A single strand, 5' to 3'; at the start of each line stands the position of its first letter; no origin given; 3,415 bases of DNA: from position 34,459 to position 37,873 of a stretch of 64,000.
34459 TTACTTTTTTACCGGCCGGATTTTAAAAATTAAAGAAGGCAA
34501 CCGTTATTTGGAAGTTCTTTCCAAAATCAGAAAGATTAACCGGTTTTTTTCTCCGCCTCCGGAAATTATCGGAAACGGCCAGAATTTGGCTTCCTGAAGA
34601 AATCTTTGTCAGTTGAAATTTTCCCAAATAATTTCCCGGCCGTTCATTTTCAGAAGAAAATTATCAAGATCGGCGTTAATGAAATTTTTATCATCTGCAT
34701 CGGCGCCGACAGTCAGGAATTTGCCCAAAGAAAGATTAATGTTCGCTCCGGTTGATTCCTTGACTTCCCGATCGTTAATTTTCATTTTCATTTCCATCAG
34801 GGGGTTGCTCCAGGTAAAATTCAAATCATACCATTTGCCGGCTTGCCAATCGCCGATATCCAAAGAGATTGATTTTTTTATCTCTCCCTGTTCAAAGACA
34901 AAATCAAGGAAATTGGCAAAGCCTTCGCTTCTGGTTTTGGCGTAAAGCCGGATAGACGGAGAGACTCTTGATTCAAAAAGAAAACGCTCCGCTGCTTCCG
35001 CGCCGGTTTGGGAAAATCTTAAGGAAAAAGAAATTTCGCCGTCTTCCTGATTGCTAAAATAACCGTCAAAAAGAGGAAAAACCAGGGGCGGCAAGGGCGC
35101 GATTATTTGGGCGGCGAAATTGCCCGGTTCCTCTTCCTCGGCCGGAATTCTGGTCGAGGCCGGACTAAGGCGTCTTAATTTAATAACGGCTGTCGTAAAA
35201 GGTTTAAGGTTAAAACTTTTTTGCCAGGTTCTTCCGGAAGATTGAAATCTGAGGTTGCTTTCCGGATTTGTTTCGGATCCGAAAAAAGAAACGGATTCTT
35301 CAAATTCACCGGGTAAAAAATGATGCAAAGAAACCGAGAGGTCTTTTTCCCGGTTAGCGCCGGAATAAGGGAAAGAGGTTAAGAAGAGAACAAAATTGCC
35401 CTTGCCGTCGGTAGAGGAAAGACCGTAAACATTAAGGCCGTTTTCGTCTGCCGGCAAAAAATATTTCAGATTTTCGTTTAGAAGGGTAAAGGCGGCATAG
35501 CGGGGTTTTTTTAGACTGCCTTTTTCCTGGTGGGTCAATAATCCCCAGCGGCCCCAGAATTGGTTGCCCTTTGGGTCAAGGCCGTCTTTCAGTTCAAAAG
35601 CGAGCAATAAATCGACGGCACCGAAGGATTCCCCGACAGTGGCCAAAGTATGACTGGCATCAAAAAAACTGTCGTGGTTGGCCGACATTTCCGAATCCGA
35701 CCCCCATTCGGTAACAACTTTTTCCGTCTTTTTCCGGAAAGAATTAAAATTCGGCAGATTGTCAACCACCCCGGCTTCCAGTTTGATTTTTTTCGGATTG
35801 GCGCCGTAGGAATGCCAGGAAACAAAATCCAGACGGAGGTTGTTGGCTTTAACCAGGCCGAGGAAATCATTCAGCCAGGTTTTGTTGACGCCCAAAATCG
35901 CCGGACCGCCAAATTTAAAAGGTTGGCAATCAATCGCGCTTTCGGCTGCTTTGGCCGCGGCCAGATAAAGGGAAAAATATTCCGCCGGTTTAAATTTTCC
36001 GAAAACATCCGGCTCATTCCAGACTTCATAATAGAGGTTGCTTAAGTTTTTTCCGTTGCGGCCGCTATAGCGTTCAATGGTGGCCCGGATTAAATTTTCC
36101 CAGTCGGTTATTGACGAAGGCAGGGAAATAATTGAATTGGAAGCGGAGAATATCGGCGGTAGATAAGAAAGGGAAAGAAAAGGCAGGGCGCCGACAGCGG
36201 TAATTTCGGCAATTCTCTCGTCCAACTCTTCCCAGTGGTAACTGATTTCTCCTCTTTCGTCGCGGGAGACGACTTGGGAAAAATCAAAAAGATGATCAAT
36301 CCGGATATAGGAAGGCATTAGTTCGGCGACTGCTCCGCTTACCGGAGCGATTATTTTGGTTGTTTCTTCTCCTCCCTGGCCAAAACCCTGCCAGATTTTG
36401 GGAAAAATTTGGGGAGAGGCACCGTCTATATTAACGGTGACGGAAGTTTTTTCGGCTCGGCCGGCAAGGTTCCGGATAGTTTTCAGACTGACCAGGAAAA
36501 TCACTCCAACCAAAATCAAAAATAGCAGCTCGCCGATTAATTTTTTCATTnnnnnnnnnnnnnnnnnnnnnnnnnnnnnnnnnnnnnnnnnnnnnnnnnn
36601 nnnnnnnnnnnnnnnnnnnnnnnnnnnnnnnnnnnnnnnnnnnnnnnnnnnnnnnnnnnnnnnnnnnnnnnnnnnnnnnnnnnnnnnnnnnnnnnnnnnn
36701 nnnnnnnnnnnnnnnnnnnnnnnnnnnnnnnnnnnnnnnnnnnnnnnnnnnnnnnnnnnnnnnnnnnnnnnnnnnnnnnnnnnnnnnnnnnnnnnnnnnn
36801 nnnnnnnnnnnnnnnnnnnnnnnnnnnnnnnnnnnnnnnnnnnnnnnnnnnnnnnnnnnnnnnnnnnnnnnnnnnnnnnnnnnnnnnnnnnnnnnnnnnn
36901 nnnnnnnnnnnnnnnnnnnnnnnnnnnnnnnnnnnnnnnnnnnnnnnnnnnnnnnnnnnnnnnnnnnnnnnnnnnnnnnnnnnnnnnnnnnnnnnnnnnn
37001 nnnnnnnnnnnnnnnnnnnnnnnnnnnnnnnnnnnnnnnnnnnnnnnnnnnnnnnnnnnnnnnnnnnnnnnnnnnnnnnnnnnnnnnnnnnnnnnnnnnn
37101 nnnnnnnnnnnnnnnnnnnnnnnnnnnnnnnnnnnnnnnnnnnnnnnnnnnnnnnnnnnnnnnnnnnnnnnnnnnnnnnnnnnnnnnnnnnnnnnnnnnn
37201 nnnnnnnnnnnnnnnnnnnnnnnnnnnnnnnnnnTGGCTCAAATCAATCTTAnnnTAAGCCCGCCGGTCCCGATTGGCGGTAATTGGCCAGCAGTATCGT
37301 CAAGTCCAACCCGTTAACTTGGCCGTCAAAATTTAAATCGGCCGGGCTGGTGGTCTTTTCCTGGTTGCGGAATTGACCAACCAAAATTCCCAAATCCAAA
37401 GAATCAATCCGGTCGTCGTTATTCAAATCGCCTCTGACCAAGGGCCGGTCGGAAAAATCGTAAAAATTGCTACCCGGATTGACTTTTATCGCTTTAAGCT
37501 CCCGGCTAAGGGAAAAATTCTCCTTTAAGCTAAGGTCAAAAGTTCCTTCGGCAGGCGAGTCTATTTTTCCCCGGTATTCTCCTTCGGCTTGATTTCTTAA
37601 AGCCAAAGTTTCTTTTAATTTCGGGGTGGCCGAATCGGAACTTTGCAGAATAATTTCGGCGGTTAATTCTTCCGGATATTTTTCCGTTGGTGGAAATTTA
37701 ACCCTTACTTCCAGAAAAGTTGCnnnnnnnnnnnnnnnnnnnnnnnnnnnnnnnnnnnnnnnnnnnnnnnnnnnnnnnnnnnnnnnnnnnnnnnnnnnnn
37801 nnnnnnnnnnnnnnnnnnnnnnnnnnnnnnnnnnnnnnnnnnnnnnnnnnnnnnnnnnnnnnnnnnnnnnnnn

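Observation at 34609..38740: Mini cellulosome-like operon: a dockerin-bearing FN3 membrane protein, a cohesin-like anchored protein and a GH-A (GH39-like) hydrolase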

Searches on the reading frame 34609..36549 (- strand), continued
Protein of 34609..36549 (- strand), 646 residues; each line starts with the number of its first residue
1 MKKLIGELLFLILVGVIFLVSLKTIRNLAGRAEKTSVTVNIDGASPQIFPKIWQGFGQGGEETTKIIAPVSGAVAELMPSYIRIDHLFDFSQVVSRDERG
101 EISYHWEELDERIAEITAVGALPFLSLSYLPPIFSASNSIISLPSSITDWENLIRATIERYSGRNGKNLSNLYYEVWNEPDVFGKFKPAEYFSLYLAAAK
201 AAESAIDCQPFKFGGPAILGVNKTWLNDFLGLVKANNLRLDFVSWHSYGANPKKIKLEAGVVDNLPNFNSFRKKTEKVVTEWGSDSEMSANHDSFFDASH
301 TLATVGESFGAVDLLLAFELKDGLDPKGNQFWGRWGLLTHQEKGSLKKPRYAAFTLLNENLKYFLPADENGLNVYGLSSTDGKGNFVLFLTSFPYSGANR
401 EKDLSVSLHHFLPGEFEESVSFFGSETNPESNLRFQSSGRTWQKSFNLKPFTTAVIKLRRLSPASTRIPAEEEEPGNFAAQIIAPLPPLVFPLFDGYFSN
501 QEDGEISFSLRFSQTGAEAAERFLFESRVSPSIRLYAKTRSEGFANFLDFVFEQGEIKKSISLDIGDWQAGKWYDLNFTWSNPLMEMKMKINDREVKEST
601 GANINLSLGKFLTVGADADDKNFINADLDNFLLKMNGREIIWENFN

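Call 31: search_protein_families(library=pfam, proteins=[L017:103-1455:+, L017:1434-1997:+, L017:2001-3335:+, L017:3314-4369:+, L011:2389-3093:+, L011:953-2407:+, L023:81-824:+], max_evalue=0.01)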
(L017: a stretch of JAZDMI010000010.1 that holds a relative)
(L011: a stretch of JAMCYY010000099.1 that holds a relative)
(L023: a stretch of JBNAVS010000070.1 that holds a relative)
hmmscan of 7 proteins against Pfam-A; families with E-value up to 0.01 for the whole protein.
L017:103-1455:+ (451 aa): 3 families
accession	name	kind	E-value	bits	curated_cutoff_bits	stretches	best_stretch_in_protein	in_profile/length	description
PF00404.24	Dockerin_1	-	6.7e-08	33.1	22.9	2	394-442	1-53/57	Dockerin type I domain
PF13620.12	CarboxypepD_reg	-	0.0016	19.2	32.3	1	318-384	12-76/82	Carboxypeptidase regulatory-like domain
PF02369.22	Big_1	-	0.0044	17.5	34.9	1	319-360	34-76/93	Bacterial Ig-like domain (group 1)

L017:1434-1997:+ (188 aa): 1 family
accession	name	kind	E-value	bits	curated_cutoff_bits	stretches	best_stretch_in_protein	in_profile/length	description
PF00963.24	Cohesin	-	2.2e-10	41.3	24.1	1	75-168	12-120/139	Cohesin domain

L017:2001-3335:+ (445 aa): 4 families
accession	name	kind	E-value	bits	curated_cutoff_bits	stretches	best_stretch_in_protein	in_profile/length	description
PF00963.24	Cohesin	-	6.3e-10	39.8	24.1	1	60-163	14-125/139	Cohesin domain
PF00404.24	Dockerin_1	-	2.2e-06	28.2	22.9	1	388-436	1-53/57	Dockerin type I domain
PF00041.27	fn3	-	2.2e-05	25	25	1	188-274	3-70/84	Fibronectin type III domain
PF16656.11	Pur_ac_phosph_N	-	0.00058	20.8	30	1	191-283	6-86/93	Purple acid Phosphatase, N-terminal domain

L017:3314-4369:+ (352 aa): 2 families
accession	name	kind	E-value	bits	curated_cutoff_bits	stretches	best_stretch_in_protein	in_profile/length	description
PF19077.6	Big_13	-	8.8e-10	39.4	27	1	234-310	22-100/102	Bacterial Ig-like domain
PF17936.7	Big_6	-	3.2e-06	27.7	27.6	1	229-299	1-72/83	Bacterial Ig domain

L011:2389-3093:+ (235 aa): 1 family
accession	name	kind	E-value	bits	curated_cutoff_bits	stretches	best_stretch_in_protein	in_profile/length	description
PF00963.24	Cohesin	-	2.4e-07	31.4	24.1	1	61-164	26-139/139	Cohesin domain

L011:953-2407:+ (485 aa): 3 families
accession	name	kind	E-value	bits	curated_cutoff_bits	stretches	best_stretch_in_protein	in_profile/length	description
PF16656.11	Pur_ac_phosph_N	-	3.2e-08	34.4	30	1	56-134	3-82/93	Purple acid Phosphatase, N-terminal domain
PF00041.27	fn3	-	3.2e-05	24.5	25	1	53-132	2-68/84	Fibronectin type III domain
PF00404.24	Dockerin_1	-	0.00083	19.9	22.9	1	429-478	1-54/57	Dockerin type I domain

L023:81-824:+ (248 aa): 1 family
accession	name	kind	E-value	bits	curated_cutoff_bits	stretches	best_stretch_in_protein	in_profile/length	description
PF00963.24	Cohesin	-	6.6e-07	30.1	24.1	1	42-153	14-129/139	Cohesin domain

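Call 32: search_protein_families(library=pfam, proteins=[L025:4328-5020:-, L025:5020-5766:-, L025:5646-6782:-, L025:6806-9841:-, L031:1906-5028:-, L031:2-1852:-, L044:1989-2759:-, L044:3394-4641:-, L048:11980-12807:+, L054:10635-11366:+], max_evalue=0.01)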
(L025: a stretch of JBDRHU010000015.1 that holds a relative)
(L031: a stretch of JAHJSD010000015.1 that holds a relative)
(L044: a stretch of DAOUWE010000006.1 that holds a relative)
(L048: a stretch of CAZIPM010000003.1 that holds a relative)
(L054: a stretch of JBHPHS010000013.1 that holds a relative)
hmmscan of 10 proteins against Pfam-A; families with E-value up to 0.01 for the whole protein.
L025:4328-5020:- (231 aa): 2 families
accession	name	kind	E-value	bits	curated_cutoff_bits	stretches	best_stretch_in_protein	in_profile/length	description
PF00963.24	Cohesin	-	9.8e-11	42.5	24.1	1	42-136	10-114/139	Cohesin domain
PF00746.26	Gram_pos_anchor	-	0.0024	18.2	20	1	196-231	2-36/43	LPXTG cell wall anchor motif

L025:5020-5766:- (249 aa): 1 family
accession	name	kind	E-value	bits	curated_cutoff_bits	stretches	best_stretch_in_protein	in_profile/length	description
PF00963.24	Cohesin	-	0.0086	16.7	24.1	0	113-236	7-130/139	Cohesin domain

L025:5646-6782:- (379 aa): 2 families
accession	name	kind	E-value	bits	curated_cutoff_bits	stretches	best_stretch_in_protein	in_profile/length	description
PF00963.24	Cohesin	-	6.1e-10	39.9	24.1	1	51-152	9-109/139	Cohesin domain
PF00404.24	Dockerin_1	-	1.6e-05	25.4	22.9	1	321-365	1-50/57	Dockerin type I domain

L025:6806-9841:- (1012 aa): 0 families

L031:1906-5028:- (1041 aa): 1 family
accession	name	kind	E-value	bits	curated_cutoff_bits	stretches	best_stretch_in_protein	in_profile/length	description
PF00963.24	Cohesin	-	9.9e-13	48.9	24.1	1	911-1038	3-137/139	Cohesin domain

L031:2-1852:- (617 aa): 2 families
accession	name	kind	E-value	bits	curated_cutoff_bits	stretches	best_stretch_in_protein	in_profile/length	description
PF00963.24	Cohesin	-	7.1e-07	29.9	24.1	1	235-357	13-139/139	Cohesin domain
PF00404.24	Dockerin_1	-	1.7e-05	25.3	22.9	1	574-617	1-49/57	Dockerin type I domain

L044:1989-2759:- (257 aa): 1 family
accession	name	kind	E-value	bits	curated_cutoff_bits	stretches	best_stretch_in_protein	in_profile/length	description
PF00963.24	Cohesin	-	0.00018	22.1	24.1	1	62-164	13-121/139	Cohesin domain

L044:3394-4641:- (416 aa): 0 families

L048:11980-12807:+ (276 aa): 1 family
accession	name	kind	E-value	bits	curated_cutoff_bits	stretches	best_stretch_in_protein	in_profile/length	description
PF00963.24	Cohesin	-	2.8e-08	34.5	24.1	1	45-172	5-132/139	Cohesin domain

L054:10635-11366:+ (244 aa): 1 family
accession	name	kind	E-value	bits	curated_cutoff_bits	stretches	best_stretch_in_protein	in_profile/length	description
PF00963.24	Cohesin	-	2.5e-11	44.4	24.1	1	50-175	9-135/139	Cohesin domain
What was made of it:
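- Other lineages have several cohesins and dockerins at the locus, including proteins with both a cohesin and a dockerin (adaptors), so the networks can be more complex than one-to-one (calls 31, 32).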

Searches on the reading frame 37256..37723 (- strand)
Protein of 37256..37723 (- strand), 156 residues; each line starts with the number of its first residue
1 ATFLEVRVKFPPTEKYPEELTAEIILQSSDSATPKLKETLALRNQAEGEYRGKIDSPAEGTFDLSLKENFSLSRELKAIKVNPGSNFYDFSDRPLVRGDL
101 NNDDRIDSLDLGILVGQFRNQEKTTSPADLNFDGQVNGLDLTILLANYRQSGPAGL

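Call 78: search_protein_representatives(protein=window:37256-37723:-)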
Query: 156 residues. Proteins with E-value up to 0.001 (for the whole library): 1387; up to 1e-10: 67; up to 1e-30: 1. The best 150 are listed.
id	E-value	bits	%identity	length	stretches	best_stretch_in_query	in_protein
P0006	1.4e-31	125.9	44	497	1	3-152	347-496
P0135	5.1e-29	117.6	37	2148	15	97-153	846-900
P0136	1.4e-22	96.6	40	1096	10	97-155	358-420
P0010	9.3e-21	90.8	44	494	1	34-153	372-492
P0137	1.3e-19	87.0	39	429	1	4-152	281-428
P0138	1.5e-19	86.9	38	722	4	91-151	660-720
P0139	1.5e-18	83.5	43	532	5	22-149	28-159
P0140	1.8e-18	83.3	38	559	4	94-148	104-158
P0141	6.9e-17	78.2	41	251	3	91-152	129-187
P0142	1.2e-16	77.4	37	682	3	92-153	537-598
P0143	1.3e-16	77.3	33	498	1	4-152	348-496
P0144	1.4e-16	77.2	34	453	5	95-149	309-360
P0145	2.6e-16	76.3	42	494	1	39-152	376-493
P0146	4.3e-16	75.6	34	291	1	16-152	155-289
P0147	4.6e-16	75.5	35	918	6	89-146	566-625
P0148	5.8e-16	75.2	31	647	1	6-151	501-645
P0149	1.7e-15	73.7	34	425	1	5-152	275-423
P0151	1.5e-14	70.6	35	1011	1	5-152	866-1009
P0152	1.8e-14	70.4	31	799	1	4-152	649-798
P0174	1.1e-12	64.5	33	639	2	45-152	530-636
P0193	4.8e-11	59.2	40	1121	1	46-152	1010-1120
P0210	5.6e-10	55.8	27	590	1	7-149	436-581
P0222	1.7e-09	54.2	35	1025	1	38-152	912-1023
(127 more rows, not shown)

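Call 79: search_protein_families(library=pfam, proteins=[P0148, P0151, P0152, P0137, P0149, P0146, P0210, P0174, P0193, P0222], max_evalue=0.001)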
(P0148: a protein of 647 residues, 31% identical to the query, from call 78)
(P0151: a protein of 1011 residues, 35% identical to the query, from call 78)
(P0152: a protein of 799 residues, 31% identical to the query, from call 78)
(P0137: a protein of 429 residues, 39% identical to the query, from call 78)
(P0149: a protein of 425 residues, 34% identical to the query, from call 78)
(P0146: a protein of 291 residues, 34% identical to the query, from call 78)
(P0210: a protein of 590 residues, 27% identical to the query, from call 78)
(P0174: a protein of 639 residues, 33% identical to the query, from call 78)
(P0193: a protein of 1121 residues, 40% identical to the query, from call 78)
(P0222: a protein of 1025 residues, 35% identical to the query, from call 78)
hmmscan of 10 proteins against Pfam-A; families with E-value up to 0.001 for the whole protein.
P0148 (647 aa): 2 families
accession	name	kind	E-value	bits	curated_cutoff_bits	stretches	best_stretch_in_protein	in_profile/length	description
PF00404.24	Dockerin_1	-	1.1e-07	32.4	22.9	1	592-640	2-54/57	Dockerin type I domain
PF16656.11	Pur_ac_phosph_N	-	1.3e-07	32.6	30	1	68-140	12-81/93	Purple acid Phosphatase, N-terminal domain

P0151 (1011 aa): 4 families
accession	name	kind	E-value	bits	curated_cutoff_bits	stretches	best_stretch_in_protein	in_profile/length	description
PF13385.13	Laminin_G_3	-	2.1e-12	47.9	27.6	1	111-288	5-142/151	Concanavalin A-like lectin/glucanases superfamily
PF13229.12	Beta_helix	-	1.8e-07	31.3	25.9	0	496-571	76-153/158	Right handed beta helix region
PF05048.19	NosD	-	2.7e-05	24.1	23.6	1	503-570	96-163/212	Periplasmic copper-binding protein (NosD)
PF00404.24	Dockerin_1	-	0.00051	20.6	22.9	0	957-1000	1-51/57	Dockerin type I domain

P0152 (799 aa): 5 families
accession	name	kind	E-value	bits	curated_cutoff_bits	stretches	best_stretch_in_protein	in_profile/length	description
PF13229.12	Beta_helix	-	7.5e-15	55.3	25.9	2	417-557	3-138/158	Right handed beta helix region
PF05048.19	NosD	-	5.8e-08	32.9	23.6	1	393-559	18-175/212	Periplasmic copper-binding protein (NosD)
PF16656.11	Pur_ac_phosph_N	-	1.3e-05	26.1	30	1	66-139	11-81/93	Purple acid Phosphatase, N-terminal domain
PF00404.24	Dockerin_1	-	8.3e-05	23.2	22.9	1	743-792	3-54/57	Dockerin type I domain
PF13620.12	CarboxypepD_reg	-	0.0003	21.5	32.3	0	174-203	2-33/82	Carboxypeptidase regulatory-like domain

P0137 (429 aa): 2 families
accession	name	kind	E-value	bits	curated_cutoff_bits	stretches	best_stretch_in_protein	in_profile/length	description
PF00404.24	Dockerin_1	-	1.4e-07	32.1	22.9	1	373-422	1-54/57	Dockerin type I domain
PF16656.11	Pur_ac_phosph_N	-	3.2e-07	31.2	30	1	51-121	12-82/93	Purple acid Phosphatase, N-terminal domain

P0149 (425 aa): 1 family
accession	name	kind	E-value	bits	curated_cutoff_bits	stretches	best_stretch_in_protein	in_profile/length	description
PF00404.24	Dockerin_1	-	2.9e-07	31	22.9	1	366-416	1-53/57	Dockerin type I domain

P0146 (291 aa): 1 family
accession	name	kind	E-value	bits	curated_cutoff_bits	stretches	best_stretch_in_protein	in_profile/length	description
PF00404.24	Dockerin_1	-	6.3e-09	36.3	22.9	1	235-283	2-54/57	Dockerin type I domain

P0210 (590 aa): 1 family
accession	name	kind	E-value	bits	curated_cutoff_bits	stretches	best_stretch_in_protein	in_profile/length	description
PF00404.24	Dockerin_1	-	5.4e-10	39.8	22.9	1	525-578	1-54/57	Dockerin type I domain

P0174 (639 aa): 3 families
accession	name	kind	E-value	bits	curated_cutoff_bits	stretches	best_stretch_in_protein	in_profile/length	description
PF00404.24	Dockerin_1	-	9.4e-14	51.8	22.9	2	106-154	1-50/57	Dockerin type I domain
PF13620.12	CarboxypepD_reg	-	3.2e-05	24.6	32.3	1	529-569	34-74/82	Carboxypeptidase regulatory-like domain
PF14686.12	fn3_3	-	0.0001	22.5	24.4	1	528-568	30-71/75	Polysaccharide lyase family 4, domain II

P0193 (1121 aa): 5 families
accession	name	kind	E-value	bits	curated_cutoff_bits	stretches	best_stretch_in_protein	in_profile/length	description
PF13385.13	Laminin_G_3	-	1.1e-22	81.3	27.6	1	356-507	4-151/151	Concanavalin A-like lectin/glucanases superfamily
PF00150.24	Cellulase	-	1.2e-06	28.7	23.5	1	623-881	8-240/272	Cellulase (glycosyl hydrolase family 5)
PF02210.31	Laminin_G_2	-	1.6e-06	29.1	22.9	1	407-496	27-123/126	Laminin G domain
PF02449.21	Glyco_hydro_42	-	1e-05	25.6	21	1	647-708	14-73/376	Beta-galactosidase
PF01229.23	Glyco_hydro_39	-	0.00013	21.4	26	1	717-796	118-200/472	Glycosyl hydrolases family 39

P0222 (1025 aa): 2 families
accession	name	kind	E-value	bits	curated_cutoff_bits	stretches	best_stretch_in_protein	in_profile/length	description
PF01436.27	NHL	-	3.9e-17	61.8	20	1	271-293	6-28/28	NHL repeat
PF08450.18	SGL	-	8.7e-06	26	26.3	0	271-293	188-210/246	SMP-30/Gluconolactonase/LRE-like region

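Call 80: list_cluster_members(proteins=[P0152, P0151, P0193, P0148, P0137, P0222, P0146, P0149, P0210, P0143])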
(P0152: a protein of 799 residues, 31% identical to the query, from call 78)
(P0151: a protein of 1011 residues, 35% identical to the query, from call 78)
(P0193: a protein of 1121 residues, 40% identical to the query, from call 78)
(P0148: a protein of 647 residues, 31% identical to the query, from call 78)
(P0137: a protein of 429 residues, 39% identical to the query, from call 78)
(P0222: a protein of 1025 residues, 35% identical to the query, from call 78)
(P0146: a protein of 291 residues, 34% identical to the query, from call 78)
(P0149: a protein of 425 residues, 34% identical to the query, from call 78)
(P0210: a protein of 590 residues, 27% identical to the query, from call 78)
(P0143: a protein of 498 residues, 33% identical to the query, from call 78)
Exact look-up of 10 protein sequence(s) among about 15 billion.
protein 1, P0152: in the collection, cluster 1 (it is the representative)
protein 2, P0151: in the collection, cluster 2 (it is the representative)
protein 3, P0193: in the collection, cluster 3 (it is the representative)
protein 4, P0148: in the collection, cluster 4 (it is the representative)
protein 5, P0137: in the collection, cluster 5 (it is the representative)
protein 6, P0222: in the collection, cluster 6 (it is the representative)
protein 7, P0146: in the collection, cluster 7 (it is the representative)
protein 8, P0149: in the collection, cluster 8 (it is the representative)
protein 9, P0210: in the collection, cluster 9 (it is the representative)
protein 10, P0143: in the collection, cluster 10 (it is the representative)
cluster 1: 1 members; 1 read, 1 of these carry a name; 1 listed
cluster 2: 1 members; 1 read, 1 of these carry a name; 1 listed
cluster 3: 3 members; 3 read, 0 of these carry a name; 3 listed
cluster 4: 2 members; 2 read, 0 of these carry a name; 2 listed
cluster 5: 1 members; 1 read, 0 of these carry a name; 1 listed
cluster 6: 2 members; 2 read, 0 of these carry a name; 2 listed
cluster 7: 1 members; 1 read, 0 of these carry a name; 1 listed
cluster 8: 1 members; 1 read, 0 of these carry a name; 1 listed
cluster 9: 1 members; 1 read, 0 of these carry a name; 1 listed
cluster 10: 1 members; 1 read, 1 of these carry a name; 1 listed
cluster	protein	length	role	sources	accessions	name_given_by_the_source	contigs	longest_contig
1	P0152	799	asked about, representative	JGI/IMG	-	parallel beta-helix repeat protein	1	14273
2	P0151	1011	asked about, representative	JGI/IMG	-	hypothetical protein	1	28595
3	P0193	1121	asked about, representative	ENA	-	-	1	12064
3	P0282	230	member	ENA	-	-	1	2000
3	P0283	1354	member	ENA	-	-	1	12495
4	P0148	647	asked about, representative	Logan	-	-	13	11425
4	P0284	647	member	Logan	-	-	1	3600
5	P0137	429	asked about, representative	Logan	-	-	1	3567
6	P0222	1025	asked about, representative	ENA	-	-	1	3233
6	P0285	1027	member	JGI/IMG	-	-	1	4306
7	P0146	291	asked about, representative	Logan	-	-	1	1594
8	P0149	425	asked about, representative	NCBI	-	-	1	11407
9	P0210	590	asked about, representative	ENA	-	-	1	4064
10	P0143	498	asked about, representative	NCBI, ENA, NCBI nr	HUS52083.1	MAG TPA: dockerin type I domain-containing protein [Candidatus Bathyarchaeia archaeon] | dockerin type I domain-containing protein [Candidatus Bathyarchaeia archaeon]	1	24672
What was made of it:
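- Tried and rejected: Organism names for the XDoc relatives were mostly unavailable (call 80).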

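Call 81: find_encoding_contigs(protein=P0193, flank=8000, max_places=1)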
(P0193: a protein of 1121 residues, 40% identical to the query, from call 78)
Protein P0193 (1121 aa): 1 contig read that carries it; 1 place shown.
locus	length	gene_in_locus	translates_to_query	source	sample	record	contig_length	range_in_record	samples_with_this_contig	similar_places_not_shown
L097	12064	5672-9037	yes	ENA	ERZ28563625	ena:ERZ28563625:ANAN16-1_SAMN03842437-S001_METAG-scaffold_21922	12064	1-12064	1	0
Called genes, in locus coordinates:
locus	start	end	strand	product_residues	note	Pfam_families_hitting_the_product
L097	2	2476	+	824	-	?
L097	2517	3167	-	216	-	PF08843:AbiEii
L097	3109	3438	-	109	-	PF21956:DUF6922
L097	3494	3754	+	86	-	-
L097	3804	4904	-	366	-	PF00581:Rhodanese, PF00753:Lactamase_B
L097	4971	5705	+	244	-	-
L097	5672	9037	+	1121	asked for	PF02210:Laminin_G_2 (weak), PF13385:Laminin_G_3, PF00150:Cellulase (weak), PF02449:Glyco_hydro_42 (faint)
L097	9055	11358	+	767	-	PF13385:Laminin_G_3, PF02210:Laminin_G_2 (faint)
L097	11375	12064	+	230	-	?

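Call 82: find_encoding_contigs(protein=P0152, flank=8000, max_places=1)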
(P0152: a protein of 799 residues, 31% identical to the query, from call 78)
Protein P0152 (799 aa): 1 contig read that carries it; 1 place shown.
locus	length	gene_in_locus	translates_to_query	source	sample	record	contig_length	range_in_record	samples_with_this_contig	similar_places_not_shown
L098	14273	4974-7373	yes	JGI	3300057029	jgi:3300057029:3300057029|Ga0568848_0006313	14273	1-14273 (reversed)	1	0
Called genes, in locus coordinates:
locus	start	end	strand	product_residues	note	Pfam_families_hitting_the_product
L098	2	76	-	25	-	?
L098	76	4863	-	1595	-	PF03534:SpvB (weak), PF20041:DUF6443 (weak), PF25023:TEN_YD-shell, PF05593:RHS_repeat (weak), PF25023:TEN_YD-shell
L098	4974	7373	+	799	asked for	PF16656:Pur_ac_phosph_N (faint), PF05048:NosD, PF13229:Beta_helix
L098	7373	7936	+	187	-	PF00963:Cohesin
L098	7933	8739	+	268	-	PF00963:Cohesin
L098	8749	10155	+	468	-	PF01229:Glyco_hydro_39, PF11790:Glyco_hydro_cc (weak)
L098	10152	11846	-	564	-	PF03023:MurJ, PF13440:Polysacc_synt_3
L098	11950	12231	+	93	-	PF01649:Ribosomal_S20p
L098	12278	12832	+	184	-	PF05137:PilN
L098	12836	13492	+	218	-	PF04350:PilO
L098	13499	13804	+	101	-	-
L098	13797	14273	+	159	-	?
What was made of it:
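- In relatives, the XDoc-type tail is attached to beta-helix and GH5-like modules, so enzyme docking may occur in this protein family (calls 79, 82). The cargo at this position varies between lineages, for example a beta-helix in L098 (call 82), which suits a display module better than a fixed machine part.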
